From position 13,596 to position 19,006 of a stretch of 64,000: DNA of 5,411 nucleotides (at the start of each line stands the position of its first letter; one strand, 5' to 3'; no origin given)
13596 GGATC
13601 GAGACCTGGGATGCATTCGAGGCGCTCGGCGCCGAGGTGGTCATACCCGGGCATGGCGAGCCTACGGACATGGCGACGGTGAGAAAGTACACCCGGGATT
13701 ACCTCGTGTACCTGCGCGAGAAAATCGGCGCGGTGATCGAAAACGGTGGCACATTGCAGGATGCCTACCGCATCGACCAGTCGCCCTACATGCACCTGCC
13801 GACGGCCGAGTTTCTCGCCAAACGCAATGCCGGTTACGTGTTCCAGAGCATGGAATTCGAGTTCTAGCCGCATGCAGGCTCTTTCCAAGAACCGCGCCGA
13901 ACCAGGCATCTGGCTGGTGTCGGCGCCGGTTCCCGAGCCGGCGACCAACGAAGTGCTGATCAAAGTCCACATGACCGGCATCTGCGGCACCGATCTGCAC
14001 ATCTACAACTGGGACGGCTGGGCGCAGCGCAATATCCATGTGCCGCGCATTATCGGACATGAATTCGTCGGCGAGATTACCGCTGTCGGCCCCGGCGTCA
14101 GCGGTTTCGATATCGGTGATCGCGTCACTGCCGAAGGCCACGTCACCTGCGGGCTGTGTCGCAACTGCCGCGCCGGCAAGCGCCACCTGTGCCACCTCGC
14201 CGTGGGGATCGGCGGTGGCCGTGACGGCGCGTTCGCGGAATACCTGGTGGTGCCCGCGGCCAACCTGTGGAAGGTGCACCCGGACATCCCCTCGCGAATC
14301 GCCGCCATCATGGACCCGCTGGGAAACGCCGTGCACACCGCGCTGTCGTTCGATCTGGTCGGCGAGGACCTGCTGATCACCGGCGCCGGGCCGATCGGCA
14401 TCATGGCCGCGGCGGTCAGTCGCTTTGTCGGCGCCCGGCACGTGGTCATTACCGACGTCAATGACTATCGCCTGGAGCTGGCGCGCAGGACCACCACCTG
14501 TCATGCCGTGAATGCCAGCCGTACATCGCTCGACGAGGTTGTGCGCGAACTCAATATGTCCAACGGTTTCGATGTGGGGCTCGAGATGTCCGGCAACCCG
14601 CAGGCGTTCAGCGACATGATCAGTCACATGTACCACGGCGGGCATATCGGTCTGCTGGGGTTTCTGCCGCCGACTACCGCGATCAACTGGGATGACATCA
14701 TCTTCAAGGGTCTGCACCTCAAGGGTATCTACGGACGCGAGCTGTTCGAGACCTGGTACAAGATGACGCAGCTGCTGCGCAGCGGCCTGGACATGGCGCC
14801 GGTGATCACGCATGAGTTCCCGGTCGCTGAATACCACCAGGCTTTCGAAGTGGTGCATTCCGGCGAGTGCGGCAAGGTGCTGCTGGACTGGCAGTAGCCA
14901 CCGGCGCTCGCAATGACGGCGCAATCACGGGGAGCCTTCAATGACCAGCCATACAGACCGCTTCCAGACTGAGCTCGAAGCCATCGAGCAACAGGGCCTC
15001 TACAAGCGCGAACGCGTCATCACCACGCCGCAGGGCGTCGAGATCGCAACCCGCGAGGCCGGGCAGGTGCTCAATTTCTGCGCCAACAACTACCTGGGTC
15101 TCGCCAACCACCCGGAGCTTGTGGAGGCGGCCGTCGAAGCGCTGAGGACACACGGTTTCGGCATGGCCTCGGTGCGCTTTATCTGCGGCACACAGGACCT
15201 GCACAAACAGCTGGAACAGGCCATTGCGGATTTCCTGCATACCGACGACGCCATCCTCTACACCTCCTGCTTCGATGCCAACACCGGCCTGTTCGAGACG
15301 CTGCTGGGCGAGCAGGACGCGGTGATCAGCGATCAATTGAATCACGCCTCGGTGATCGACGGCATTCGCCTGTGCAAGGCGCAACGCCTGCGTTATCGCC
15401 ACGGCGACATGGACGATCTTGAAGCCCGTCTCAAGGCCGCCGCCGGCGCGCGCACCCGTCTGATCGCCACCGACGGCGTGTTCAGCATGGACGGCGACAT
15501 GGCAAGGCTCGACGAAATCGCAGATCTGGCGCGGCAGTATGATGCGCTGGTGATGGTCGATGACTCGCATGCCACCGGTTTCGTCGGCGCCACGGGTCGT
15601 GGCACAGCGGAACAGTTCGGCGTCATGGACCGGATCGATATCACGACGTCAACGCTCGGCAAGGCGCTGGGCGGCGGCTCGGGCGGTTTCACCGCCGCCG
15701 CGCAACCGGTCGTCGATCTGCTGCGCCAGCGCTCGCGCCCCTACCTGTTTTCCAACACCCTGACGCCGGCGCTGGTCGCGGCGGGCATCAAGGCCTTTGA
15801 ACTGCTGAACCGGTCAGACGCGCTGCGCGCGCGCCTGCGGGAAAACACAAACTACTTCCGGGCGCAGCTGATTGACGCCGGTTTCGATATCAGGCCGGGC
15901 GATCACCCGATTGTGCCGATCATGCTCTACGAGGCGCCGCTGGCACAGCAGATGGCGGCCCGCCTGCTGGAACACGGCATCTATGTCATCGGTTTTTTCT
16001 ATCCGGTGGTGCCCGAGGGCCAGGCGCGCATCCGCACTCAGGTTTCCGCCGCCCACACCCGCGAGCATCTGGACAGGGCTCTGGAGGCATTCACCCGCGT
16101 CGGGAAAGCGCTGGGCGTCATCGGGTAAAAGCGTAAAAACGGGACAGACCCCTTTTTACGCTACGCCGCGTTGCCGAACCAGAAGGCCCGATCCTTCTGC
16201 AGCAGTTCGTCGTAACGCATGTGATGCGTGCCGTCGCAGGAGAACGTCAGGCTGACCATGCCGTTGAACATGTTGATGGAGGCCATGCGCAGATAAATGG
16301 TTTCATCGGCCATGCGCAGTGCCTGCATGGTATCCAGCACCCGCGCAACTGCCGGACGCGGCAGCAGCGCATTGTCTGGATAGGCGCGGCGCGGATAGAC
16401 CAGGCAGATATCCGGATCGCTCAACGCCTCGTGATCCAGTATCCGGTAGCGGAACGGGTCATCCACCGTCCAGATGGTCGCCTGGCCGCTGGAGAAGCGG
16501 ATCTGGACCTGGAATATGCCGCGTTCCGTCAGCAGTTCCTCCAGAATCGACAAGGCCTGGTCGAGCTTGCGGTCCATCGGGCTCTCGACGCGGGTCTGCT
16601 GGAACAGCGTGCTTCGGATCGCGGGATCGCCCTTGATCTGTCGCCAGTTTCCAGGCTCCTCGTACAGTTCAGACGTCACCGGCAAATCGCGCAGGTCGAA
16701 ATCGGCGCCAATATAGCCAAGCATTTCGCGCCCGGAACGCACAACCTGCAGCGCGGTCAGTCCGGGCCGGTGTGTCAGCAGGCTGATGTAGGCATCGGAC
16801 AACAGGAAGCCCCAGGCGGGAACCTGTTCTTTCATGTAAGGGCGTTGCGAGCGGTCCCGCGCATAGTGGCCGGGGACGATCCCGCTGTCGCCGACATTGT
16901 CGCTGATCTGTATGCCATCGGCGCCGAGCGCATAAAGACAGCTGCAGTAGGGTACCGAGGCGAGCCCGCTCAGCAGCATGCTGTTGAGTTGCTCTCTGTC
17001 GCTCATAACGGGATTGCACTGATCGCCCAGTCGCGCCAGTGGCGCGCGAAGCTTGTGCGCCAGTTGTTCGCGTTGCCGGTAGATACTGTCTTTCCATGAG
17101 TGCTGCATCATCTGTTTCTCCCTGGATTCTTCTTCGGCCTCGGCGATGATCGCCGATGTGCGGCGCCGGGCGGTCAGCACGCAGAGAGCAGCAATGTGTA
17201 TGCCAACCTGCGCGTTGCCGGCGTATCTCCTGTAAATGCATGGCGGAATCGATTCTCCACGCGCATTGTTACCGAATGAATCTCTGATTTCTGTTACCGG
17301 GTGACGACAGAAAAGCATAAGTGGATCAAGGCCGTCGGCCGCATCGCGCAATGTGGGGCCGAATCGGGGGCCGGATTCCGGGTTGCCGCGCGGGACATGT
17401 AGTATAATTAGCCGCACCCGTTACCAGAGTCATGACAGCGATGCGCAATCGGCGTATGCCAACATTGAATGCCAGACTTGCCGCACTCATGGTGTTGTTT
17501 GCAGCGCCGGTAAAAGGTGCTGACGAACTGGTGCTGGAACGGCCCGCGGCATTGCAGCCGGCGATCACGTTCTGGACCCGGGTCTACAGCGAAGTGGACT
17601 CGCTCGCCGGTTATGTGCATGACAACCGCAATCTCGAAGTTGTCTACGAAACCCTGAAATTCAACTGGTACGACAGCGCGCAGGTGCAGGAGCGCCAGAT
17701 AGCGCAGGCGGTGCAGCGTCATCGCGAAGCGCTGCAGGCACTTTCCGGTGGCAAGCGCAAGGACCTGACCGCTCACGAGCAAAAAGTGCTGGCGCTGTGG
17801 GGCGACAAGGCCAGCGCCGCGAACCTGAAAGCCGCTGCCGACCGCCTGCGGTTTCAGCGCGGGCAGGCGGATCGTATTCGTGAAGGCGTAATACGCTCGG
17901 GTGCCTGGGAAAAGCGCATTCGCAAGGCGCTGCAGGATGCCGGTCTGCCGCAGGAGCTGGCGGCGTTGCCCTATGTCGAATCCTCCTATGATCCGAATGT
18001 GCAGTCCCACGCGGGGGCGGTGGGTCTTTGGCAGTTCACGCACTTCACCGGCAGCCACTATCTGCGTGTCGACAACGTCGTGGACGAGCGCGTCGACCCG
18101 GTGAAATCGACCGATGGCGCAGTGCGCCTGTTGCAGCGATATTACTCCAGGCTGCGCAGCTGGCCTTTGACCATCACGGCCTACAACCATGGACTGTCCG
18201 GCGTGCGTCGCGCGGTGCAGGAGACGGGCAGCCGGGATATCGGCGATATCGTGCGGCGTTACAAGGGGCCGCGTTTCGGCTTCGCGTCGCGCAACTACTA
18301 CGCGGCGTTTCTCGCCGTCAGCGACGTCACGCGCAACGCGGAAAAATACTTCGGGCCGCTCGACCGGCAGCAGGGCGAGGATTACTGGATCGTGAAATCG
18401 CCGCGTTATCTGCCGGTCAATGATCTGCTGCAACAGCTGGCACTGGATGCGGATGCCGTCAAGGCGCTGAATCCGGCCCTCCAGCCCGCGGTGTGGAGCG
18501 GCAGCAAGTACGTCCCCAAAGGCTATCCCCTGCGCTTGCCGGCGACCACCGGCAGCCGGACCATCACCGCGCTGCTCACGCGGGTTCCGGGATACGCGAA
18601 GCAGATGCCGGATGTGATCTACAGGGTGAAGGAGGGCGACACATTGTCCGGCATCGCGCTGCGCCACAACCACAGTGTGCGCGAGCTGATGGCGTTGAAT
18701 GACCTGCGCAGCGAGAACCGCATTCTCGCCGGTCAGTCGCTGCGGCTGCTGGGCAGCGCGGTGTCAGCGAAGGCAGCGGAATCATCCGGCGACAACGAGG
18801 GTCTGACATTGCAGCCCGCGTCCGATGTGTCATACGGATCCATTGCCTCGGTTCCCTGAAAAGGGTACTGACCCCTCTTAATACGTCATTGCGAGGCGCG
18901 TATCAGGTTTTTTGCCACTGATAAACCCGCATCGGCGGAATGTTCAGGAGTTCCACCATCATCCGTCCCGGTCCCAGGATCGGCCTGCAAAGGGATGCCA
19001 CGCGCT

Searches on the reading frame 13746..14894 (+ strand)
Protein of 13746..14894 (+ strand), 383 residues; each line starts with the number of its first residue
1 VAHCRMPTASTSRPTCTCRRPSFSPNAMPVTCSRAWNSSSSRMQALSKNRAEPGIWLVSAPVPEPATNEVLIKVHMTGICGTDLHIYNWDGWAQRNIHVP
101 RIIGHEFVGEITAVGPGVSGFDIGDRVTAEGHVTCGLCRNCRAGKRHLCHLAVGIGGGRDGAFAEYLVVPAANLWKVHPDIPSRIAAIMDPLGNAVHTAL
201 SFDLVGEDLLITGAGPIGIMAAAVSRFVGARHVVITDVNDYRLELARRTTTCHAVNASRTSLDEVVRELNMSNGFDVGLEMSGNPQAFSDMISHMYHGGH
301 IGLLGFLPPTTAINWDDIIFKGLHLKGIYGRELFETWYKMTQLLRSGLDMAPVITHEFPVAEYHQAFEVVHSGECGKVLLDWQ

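Call 28: search_protein_families(library=pfam, proteins=[window:13746-14894:+], max_evalue=0.00001)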
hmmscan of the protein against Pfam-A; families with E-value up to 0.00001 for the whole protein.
window:13746-14894:+ (383 aa): 3 families
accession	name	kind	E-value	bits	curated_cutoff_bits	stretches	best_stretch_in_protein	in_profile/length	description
PF08240.17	ADH_N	-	2e-31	108.8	23.5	1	68-178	3-103/104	Alcohol dehydrogenase GroES-like domain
PF00107.32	ADH_zinc_N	-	2e-22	80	31.8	1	216-344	1-127/129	Zinc-binding dehydrogenase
PF16912.11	Glu_dehyd_C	-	2.2e-07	31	34.9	1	196-371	21-202/211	Glucose dehydrogenase C-terminus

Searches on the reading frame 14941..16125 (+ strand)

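Call 28: search_protein_families(library=pfam, proteins=[window:14941-16125:+], max_evalue=0.00001)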
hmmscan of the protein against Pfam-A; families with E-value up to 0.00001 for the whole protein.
window:14941-16125:+ (395 aa): 3 families
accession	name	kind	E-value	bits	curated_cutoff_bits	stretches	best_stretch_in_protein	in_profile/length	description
PF00155.27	Aminotran_1_2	-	1.1e-66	226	19.7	1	42-384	2-361/361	Aminotransferase class I and II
PF00266.25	Aminotran_5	-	3.5e-06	26.7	21.5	1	85-211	42-179/371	Aminotransferase class-V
PF01041.23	DegT_DnrJ_EryC1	-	6.6e-06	26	19.8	0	88-250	26-183/360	DegT/DnrJ/EryC1/StrS aminotransferase family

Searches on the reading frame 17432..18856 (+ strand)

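Call 29: search_protein_families(library=pfam, proteins=[window:17432-18856:+], max_evalue=0.00001)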
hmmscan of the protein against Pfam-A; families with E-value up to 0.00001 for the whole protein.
window:17432-18856:+ (475 aa): 2 families
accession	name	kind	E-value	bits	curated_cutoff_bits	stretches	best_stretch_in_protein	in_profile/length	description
PF01464.25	SLT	-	2.5e-24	85.5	21.3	1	165-270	6-113/117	Transglycosylase SLT domain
PF01476.26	LysM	-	1.4e-12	47.8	20.9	1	397-438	1-41/43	LysM domain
